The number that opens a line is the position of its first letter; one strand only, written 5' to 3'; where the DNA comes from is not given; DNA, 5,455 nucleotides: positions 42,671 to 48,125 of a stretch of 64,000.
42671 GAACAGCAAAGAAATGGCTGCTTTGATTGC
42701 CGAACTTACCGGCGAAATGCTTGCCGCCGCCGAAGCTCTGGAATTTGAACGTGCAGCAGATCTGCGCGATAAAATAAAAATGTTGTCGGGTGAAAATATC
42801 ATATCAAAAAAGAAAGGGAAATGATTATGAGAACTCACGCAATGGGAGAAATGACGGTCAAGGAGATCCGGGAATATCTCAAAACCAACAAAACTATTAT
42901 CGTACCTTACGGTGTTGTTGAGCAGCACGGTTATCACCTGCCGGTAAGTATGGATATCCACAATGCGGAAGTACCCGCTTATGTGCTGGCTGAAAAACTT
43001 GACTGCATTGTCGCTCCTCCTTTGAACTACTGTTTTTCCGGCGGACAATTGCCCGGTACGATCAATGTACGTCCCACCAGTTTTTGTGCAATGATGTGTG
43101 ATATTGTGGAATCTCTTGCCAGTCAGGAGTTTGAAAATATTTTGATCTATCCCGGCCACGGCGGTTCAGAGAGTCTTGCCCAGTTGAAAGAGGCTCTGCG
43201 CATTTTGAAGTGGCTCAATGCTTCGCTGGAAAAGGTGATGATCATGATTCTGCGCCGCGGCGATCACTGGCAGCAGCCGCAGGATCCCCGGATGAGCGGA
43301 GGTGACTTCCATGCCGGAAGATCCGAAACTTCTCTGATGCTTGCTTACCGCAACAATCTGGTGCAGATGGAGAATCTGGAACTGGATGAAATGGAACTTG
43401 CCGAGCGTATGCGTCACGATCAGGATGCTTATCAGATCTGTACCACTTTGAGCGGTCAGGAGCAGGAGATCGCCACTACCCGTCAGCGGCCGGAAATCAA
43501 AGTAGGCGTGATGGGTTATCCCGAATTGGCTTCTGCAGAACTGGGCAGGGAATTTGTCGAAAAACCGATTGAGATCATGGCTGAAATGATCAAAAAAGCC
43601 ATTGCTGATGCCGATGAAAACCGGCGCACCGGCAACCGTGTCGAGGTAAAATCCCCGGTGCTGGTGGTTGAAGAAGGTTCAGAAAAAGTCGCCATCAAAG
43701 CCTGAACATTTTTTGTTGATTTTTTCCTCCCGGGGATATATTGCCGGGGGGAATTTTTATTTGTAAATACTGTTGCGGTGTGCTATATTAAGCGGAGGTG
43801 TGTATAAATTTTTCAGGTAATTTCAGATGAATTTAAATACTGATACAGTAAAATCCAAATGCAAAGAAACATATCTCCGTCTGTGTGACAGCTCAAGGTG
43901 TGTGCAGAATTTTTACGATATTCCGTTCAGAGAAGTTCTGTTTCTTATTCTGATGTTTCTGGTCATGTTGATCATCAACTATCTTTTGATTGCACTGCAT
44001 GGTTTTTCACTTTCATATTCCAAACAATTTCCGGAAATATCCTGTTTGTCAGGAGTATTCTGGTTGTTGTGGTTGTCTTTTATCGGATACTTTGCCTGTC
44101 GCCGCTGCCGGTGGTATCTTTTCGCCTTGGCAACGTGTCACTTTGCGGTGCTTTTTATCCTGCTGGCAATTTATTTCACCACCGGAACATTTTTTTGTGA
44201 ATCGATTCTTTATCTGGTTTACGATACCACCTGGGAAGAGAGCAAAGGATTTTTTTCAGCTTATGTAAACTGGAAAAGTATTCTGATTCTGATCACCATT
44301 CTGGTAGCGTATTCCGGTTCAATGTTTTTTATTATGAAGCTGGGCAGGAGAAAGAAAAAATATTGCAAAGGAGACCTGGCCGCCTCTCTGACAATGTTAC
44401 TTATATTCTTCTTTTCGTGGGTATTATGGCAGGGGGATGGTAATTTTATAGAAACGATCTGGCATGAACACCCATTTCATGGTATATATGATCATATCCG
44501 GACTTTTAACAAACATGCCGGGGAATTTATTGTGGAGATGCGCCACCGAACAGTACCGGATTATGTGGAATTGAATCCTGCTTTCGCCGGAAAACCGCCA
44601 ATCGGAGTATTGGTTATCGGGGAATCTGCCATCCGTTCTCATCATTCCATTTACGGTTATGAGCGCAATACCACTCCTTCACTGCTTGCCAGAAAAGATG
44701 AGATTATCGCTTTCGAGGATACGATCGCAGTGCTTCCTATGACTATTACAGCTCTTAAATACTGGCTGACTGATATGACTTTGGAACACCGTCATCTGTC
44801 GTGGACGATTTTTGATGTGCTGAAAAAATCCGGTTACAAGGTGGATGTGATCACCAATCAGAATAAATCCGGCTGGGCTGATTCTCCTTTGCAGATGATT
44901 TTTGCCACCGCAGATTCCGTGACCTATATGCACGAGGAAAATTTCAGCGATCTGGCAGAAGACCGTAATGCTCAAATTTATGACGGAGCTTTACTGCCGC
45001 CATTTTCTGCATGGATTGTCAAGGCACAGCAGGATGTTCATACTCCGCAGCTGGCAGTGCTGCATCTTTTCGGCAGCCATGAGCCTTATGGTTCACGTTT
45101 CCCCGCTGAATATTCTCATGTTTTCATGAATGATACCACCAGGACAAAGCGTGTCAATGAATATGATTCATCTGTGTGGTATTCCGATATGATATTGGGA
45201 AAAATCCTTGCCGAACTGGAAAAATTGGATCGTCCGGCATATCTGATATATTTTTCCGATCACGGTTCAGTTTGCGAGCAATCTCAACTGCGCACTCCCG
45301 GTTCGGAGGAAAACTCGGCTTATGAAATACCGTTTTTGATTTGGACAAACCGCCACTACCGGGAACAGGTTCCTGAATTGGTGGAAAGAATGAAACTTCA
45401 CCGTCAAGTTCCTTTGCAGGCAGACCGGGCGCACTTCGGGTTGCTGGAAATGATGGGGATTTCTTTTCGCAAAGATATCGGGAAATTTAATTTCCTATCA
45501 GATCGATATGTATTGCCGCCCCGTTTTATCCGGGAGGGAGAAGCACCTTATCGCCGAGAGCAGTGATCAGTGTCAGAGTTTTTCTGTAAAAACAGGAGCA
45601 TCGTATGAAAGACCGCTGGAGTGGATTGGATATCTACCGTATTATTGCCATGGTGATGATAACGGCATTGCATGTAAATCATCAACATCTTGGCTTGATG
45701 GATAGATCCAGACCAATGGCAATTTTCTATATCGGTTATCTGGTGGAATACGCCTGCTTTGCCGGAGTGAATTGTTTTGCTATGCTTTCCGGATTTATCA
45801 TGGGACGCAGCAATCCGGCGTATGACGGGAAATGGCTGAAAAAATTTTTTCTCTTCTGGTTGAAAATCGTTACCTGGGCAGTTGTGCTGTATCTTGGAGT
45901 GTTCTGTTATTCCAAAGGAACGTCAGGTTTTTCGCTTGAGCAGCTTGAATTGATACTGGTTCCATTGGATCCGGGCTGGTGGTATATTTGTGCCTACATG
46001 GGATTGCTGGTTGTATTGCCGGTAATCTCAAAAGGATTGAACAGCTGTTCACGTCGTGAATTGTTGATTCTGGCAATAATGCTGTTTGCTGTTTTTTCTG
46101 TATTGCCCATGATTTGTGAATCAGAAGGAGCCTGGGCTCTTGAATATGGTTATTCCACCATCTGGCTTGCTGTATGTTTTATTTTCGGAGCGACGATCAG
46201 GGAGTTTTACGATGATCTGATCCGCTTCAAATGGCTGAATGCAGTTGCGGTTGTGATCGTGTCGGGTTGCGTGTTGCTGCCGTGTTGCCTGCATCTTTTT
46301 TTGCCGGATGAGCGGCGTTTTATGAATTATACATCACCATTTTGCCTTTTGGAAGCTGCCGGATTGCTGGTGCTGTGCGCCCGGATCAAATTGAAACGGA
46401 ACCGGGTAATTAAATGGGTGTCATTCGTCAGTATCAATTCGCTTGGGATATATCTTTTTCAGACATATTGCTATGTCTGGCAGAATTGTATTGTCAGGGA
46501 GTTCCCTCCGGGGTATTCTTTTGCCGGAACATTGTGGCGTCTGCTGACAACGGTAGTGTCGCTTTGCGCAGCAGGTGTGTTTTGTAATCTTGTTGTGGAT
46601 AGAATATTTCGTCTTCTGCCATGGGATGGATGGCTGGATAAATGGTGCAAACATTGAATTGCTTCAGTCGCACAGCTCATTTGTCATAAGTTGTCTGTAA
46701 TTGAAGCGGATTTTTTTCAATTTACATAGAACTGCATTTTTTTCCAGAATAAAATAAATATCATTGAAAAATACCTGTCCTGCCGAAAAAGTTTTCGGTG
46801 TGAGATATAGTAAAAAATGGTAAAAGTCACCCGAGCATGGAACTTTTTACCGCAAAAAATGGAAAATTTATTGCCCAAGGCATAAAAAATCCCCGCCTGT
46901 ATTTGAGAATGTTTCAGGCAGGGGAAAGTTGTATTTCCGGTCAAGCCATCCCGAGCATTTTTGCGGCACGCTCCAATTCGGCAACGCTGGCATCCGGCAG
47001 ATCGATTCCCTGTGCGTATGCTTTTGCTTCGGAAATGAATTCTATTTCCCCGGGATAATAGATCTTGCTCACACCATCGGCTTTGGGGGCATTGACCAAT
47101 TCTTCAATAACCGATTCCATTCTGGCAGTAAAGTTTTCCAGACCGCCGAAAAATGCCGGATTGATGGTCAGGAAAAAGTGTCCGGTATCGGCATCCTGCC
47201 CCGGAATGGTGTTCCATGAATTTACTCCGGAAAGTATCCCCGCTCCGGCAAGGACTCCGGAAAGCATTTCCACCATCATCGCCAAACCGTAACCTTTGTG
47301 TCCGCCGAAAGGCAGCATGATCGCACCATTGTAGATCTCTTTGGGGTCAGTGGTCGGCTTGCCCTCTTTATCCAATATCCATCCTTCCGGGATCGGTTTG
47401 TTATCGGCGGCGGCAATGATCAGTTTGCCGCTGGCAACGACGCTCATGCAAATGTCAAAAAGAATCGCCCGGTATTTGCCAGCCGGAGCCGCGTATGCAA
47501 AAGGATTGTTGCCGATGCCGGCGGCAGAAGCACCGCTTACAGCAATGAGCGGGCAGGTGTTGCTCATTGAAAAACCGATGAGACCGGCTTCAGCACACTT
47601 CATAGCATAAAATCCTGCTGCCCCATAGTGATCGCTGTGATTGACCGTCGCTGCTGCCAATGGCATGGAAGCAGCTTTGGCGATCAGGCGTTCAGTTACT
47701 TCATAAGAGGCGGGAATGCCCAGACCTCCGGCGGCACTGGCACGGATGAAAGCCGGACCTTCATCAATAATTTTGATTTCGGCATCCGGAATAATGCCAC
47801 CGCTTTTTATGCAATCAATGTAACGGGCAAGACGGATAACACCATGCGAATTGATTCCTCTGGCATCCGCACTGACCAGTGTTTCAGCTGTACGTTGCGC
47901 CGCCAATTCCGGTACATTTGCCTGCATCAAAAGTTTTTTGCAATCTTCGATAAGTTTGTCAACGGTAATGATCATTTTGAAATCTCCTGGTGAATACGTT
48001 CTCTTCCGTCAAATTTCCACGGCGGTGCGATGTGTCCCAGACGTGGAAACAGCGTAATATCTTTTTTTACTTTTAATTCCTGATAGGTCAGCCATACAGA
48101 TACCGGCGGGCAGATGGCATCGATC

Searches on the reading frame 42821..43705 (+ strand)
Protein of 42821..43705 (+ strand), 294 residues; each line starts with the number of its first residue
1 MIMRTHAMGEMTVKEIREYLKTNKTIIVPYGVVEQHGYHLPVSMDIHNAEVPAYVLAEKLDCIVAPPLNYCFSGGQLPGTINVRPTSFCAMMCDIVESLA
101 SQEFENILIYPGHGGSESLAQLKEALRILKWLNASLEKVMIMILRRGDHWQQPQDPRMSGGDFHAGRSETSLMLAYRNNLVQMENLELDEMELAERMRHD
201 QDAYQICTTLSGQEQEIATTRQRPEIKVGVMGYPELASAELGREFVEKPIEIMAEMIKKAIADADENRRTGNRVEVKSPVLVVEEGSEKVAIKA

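Call 78: search_protein_families(library=pfam, proteins=[window:42821-43705:+], max_evalue=0.0001)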
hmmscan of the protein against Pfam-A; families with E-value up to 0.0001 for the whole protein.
window:42821-43705:+ (294 aa): 1 family
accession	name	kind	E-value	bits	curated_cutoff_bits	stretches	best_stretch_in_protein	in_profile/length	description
PF02633.19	Creatininase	-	6.7e-49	166.9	31.3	1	10-257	2-238/238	Creatinine amidohydrolase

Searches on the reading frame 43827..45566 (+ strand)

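Call 78: search_protein_families(library=pfam, proteins=[window:43827-45566:+], max_evalue=0.0001)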
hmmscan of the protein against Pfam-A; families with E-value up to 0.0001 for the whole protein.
window:43827-45566:+ (579 aa): 1 family
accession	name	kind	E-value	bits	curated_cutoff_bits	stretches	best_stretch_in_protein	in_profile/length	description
PF00884.28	Sulfatase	-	1.5e-37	130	25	1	261-522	4-289/301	Sulfatase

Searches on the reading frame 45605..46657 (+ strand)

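Call 78: search_protein_families(library=pfam, proteins=[window:45605-46657:+], max_evalue=0.0001)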
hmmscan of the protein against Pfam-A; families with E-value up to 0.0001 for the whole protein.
window:45605-46657:+ (350 aa): 1 family
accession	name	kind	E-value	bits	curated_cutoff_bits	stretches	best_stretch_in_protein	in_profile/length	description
PF01757.29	Acyl_transf_3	-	1.6e-23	83.8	31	1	6-325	2-323/326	Acyltransferase domain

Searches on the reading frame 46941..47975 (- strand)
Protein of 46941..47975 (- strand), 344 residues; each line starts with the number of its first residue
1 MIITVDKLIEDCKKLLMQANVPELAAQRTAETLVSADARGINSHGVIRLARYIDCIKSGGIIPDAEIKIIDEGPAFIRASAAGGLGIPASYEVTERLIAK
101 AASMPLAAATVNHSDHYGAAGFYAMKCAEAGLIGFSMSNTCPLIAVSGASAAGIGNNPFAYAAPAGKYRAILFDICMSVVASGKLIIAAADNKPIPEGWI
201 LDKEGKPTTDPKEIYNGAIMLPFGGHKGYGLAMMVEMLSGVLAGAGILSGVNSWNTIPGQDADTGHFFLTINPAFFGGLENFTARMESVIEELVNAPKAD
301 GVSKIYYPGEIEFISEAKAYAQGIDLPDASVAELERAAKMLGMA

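Call 78: search_protein_families(library=pfam, proteins=[window:46941-47975:-], max_evalue=0.0001)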
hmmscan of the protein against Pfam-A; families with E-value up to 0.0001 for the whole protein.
window:46941-47975:- (344 aa): 1 family
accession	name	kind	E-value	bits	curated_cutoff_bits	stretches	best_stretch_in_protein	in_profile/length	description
PF02615.19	Ldh_2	-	8.8e-111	370.6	38.8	1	4-334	2-332/333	Malate/L-lactate dehydrogenase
